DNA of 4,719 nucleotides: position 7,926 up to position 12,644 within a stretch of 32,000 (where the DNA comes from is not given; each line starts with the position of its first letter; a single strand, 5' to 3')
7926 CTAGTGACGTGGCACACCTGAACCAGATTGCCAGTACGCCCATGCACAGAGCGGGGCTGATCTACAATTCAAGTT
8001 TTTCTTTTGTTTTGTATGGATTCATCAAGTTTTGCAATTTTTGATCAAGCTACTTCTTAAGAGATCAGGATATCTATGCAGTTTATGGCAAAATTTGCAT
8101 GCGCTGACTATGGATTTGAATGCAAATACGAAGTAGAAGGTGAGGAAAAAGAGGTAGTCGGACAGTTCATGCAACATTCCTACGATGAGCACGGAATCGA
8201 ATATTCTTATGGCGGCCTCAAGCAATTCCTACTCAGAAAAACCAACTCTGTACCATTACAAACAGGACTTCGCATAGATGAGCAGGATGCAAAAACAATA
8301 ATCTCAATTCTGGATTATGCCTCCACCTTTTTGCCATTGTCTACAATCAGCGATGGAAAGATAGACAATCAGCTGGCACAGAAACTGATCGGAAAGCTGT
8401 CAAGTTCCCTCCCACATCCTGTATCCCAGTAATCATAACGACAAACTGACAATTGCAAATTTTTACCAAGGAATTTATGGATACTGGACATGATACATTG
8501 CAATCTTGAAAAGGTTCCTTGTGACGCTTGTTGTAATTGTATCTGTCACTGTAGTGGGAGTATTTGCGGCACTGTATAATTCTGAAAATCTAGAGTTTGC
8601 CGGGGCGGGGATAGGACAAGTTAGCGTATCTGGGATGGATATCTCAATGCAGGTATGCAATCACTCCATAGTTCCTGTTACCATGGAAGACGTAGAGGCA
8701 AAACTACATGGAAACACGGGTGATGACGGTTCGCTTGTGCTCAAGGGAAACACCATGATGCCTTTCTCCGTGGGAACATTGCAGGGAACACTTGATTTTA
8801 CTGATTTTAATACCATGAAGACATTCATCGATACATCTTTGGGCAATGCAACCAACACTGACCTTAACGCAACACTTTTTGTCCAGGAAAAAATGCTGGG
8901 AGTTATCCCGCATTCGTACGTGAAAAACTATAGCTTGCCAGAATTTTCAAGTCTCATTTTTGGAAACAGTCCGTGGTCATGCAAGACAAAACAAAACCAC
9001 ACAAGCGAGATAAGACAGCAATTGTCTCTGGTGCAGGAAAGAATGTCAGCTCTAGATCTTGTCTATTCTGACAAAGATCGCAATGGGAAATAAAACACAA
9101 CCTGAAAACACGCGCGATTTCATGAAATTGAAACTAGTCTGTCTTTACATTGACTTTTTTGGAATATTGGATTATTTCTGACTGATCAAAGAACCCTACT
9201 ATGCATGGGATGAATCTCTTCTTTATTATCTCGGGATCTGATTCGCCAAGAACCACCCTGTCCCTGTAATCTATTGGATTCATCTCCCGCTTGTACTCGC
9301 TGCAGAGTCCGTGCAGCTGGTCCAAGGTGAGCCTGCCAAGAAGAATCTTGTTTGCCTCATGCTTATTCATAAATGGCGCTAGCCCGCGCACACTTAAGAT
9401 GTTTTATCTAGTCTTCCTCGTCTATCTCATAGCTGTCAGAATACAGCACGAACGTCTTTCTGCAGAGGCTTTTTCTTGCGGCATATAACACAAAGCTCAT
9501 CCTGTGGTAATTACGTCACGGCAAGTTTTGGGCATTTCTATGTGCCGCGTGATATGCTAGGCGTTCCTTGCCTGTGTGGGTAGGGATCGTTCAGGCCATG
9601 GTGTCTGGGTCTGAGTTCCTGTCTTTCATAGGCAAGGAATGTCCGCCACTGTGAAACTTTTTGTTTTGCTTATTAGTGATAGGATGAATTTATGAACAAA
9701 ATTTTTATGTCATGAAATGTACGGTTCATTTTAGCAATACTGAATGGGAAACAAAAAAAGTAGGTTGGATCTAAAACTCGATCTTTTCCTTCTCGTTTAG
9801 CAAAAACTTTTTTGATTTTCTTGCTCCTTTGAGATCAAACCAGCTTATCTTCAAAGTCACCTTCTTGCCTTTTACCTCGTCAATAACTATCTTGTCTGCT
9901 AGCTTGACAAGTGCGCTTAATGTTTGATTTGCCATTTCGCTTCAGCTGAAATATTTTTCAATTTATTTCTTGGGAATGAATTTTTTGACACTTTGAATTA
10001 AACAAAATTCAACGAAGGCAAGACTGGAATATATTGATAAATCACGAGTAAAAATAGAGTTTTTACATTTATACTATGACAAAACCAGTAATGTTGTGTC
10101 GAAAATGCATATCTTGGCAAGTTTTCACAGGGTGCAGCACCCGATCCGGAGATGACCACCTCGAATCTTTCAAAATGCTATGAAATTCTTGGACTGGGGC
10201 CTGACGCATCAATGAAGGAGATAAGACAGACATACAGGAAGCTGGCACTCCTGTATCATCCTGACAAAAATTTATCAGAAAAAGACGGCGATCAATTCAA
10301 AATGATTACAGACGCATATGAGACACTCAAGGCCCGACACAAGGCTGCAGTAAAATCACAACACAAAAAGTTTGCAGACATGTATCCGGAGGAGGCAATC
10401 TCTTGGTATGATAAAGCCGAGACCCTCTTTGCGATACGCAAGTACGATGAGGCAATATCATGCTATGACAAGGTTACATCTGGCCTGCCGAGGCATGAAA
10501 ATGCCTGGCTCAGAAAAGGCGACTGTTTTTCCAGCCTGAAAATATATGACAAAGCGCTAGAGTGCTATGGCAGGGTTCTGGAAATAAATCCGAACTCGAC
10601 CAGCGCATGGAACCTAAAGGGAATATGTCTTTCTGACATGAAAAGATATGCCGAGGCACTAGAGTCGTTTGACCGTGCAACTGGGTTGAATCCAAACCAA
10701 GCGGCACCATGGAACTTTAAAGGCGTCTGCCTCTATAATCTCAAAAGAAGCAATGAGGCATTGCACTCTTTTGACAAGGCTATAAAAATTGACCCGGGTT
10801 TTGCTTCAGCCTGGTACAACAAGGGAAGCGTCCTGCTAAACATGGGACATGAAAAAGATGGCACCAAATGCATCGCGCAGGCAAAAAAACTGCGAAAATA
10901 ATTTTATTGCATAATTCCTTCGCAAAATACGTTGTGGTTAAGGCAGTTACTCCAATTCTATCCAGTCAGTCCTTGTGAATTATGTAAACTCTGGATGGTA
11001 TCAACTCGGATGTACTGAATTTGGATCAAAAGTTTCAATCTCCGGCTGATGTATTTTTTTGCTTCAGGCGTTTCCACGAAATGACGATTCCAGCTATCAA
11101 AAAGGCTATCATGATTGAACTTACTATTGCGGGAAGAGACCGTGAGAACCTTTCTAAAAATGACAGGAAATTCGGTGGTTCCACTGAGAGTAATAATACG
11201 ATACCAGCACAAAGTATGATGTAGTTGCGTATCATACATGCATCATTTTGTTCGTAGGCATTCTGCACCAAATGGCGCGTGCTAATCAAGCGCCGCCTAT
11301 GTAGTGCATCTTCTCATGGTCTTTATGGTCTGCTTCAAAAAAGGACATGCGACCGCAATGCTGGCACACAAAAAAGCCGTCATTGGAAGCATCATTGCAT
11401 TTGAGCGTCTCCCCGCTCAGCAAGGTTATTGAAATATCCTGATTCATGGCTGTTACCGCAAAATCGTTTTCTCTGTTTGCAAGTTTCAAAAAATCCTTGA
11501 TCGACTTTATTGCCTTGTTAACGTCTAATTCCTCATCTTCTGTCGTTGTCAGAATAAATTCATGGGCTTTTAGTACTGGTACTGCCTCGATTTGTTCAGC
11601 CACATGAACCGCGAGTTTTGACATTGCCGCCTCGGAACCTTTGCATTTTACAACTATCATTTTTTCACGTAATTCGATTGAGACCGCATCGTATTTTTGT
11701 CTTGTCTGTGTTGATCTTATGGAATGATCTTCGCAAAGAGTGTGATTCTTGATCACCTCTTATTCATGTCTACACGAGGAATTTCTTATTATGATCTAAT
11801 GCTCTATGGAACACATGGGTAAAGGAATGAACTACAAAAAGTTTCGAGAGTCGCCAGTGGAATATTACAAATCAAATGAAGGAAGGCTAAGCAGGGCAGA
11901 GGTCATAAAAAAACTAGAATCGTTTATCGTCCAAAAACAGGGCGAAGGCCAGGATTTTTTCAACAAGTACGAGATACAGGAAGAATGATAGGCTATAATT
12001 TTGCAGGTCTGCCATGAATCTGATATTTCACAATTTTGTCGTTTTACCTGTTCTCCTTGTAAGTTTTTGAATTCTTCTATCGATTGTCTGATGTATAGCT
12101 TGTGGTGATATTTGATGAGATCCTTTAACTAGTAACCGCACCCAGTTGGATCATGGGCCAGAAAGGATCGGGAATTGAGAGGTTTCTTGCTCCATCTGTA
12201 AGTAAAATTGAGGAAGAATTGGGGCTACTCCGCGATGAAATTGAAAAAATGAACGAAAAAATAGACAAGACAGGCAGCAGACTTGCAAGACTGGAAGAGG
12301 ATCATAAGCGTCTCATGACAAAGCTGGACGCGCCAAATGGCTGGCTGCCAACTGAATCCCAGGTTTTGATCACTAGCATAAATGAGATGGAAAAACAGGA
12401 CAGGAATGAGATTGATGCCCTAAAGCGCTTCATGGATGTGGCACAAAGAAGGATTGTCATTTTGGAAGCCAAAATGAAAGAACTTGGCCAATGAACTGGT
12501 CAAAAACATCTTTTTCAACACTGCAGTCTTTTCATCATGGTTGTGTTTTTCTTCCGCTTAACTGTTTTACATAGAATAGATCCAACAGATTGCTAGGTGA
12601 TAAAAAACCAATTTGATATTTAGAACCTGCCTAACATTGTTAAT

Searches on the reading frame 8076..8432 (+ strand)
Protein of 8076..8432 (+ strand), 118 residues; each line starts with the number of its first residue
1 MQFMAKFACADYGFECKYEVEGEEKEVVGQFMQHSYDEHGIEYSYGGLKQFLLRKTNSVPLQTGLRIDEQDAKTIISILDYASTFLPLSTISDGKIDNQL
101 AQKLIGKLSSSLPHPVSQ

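Call 66: search_protein_families(library=pfam, proteins=[window:8076-8432:+], max_evalue=0.001)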
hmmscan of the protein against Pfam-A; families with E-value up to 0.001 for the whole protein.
window:8076-8432:+ (118 aa): 1 family
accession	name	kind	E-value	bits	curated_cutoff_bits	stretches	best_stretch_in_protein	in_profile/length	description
PF06348.16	DUF1059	-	3.7e-07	30.7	21.1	1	4-42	1-40/56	Protein of unknown function (DUF1059)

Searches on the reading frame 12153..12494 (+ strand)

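Call 66: search_protein_families(library=pfam, proteins=[window:12153-12494:+], max_evalue=0.001)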
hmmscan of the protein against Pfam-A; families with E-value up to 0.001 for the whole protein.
window:12153-12494:+ (113 aa): 3 families
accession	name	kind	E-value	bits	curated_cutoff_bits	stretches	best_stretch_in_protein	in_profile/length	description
PF19111.5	DUF5798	-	0.0002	21.9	27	0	23-52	24-53/89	Family of unknown function (DUF5798)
PF06785.16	UPF0242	-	0.00069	20.2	33.5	1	13-111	82-183/194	Uncharacterised protein family (UPF0242) N-terminus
PF14712.11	Snapin_Pallidin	-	0.00073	20.4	29.6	0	6-59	5-58/89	Snapin/Pallidin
